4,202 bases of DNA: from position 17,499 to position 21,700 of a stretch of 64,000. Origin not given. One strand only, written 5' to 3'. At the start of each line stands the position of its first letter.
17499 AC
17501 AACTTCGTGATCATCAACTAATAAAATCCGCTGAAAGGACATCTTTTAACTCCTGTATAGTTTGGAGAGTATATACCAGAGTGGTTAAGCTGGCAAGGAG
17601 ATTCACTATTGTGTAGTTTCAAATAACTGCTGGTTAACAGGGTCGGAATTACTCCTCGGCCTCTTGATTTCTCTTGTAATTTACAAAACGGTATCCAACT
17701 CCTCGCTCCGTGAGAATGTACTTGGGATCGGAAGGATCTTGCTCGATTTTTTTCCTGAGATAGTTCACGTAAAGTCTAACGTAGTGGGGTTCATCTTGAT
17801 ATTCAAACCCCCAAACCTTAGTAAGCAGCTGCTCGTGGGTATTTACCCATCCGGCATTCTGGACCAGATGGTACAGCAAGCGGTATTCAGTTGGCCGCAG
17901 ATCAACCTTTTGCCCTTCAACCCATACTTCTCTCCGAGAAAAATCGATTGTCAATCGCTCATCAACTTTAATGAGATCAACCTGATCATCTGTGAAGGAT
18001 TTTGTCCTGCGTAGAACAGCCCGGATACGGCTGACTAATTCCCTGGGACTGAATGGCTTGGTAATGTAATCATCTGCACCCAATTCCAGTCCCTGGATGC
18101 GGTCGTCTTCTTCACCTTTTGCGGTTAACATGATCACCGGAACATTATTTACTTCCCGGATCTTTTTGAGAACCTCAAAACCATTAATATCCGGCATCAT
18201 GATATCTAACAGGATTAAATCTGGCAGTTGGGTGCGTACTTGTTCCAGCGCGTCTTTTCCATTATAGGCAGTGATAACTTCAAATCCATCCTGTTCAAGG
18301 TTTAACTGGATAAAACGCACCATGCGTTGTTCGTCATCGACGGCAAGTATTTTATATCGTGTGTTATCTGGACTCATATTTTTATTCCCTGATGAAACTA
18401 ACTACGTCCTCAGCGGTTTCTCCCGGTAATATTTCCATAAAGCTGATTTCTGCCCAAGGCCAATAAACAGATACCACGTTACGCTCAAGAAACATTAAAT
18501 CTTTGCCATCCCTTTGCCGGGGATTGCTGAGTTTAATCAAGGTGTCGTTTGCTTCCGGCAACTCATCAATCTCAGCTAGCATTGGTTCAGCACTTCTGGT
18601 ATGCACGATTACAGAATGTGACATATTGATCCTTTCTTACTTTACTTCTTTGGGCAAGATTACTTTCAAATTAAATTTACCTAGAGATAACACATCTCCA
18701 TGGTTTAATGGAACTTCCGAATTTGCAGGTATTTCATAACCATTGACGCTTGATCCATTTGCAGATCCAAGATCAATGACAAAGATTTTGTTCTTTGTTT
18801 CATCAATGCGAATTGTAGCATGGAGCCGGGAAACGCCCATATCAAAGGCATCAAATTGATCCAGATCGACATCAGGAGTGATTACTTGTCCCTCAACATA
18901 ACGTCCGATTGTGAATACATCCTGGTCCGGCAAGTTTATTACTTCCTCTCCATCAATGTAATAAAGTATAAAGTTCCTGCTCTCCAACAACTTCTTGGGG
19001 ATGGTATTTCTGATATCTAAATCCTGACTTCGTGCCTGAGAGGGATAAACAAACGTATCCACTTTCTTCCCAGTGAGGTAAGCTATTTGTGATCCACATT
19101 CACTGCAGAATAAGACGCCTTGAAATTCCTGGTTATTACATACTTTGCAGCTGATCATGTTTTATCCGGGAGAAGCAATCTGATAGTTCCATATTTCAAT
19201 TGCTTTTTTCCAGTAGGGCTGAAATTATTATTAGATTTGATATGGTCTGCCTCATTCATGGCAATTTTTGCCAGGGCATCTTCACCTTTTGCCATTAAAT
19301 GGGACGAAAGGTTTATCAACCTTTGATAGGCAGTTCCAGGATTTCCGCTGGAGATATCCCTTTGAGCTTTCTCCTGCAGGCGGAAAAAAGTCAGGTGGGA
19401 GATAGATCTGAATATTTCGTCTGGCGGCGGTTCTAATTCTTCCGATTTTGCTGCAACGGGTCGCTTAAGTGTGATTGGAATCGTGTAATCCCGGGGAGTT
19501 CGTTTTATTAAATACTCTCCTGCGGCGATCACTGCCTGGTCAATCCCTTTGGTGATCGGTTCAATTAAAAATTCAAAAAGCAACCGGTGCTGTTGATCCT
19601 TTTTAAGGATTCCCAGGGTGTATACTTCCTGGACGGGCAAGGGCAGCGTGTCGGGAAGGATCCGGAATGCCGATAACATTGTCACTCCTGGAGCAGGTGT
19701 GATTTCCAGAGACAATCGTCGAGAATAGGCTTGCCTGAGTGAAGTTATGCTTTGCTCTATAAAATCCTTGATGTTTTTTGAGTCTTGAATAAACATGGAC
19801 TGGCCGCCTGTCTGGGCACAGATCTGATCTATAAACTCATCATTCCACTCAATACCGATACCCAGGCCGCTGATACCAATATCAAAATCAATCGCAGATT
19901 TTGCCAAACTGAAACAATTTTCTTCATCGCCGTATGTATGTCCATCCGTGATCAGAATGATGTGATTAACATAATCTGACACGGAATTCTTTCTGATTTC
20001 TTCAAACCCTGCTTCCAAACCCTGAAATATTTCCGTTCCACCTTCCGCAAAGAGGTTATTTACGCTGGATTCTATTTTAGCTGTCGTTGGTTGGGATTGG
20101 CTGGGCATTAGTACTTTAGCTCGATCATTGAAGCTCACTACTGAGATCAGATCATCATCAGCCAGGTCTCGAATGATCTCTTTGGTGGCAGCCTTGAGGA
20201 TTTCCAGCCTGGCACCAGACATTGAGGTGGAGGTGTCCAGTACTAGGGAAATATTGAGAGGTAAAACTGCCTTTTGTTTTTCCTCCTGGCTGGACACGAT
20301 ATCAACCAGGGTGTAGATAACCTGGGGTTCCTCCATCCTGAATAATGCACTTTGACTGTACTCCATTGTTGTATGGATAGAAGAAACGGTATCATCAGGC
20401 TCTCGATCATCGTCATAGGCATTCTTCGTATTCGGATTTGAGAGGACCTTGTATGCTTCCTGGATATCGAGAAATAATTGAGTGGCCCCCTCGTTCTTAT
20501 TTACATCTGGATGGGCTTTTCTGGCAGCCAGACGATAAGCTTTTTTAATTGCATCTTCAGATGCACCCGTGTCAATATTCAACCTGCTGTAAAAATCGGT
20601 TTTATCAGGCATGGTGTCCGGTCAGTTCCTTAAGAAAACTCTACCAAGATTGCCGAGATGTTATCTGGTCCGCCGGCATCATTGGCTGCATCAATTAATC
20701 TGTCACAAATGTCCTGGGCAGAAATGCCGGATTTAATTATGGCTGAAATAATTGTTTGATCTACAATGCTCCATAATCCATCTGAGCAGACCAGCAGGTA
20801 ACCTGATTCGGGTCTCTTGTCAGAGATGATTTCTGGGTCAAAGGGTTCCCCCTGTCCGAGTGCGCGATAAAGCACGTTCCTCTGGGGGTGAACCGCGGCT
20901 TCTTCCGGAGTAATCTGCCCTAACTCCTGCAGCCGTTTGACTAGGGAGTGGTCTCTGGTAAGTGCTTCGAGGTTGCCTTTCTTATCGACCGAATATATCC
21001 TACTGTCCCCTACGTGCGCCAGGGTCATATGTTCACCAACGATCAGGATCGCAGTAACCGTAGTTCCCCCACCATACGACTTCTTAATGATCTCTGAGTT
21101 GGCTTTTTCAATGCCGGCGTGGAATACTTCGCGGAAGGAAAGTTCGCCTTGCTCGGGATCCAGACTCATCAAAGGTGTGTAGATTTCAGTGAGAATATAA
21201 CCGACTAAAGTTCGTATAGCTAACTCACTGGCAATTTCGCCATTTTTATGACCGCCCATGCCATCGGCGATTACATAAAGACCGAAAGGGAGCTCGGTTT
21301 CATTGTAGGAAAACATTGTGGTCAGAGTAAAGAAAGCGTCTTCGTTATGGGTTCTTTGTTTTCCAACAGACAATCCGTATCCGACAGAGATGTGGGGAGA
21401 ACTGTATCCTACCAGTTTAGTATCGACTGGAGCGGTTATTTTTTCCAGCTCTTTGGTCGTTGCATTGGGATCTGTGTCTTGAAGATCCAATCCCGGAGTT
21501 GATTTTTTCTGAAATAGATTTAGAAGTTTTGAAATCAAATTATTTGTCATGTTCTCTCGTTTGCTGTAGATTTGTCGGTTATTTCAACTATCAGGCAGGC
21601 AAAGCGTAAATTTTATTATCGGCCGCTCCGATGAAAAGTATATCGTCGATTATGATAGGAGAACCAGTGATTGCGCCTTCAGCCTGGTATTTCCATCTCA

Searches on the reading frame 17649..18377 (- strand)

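Call 46: search_protein_families(library=pfam, proteins=[window:17649-18377:-], max_evalue=0.00001)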
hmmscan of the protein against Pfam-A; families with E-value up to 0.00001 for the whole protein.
window:17649-18377:- (242 aa): 2 families
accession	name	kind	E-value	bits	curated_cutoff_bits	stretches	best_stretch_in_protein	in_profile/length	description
PF00072.30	Response_reg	-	5.7e-35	120.3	30.2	1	10-119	1-111/111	Response regulator receiver domain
PF00486.34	Trans_reg_C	-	3.7e-25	88.2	26.2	1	155-231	1-77/77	Transcriptional regulatory protein, C terminal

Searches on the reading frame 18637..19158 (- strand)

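Call 46: search_protein_families(library=pfam, proteins=[window:18637-19158:-], max_evalue=0.00001)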
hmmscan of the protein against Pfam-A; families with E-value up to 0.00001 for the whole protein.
window:18637-19158:- (173 aa): 2 families
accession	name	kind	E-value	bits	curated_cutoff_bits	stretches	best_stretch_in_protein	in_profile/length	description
PF00498.31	FHA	-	4.2e-15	56.4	20.7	1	83-160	2-67/67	FHA domain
PF16697.10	Yop-YscD_cpl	-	3.2e-07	30.9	33.2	1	106-166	33-90/94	Inner membrane component of T3SS, cytoplasmic domain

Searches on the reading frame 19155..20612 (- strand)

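Call 46: search_protein_families(library=pfam, proteins=[window:19155-20612:-], max_evalue=0.00001)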
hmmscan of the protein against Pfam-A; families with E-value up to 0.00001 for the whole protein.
window:19155-20612:- (485 aa): 4 families
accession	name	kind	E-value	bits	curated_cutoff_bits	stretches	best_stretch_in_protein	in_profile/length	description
PF00092.34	VWA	-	6.6e-21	75.7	23.8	1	120-286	1-173/174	von Willebrand factor type A domain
PF00226.36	DnaJ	-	2.7e-19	69.5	27.8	1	6-67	1-63/63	DnaJ domain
PF13519.12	VWA_2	-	5.8e-15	56.3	27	1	123-225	3-107/107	von Willebrand factor type A domain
PF13768.12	VWA_3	-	4.1e-13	50.1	27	1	120-274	2-155/155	von Willebrand factor type A domain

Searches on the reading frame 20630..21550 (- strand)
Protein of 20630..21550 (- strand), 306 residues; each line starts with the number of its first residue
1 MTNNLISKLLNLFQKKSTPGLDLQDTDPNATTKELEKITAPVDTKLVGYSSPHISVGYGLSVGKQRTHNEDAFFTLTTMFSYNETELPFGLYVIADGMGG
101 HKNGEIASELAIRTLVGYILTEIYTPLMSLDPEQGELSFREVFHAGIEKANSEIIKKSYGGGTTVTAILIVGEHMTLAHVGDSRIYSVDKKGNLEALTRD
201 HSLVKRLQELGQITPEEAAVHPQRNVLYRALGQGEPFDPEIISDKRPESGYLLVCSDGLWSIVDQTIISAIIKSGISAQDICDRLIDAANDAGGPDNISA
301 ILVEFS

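Call 46: search_protein_families(library=pfam, proteins=[window:20630-21550:-], max_evalue=0.00001)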
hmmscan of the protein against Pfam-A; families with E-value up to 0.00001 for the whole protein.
window:20630-21550:- (306 aa): 2 families
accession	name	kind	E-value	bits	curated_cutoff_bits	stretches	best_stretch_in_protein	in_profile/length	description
PF00481.26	PP2C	-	1.1e-14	55.1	20.3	1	63-298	9-255/255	Protein phosphatase 2C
PF13672.11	PP2C_2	-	8.9e-10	38.9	24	1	62-202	5-135/209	Protein phosphatase 2C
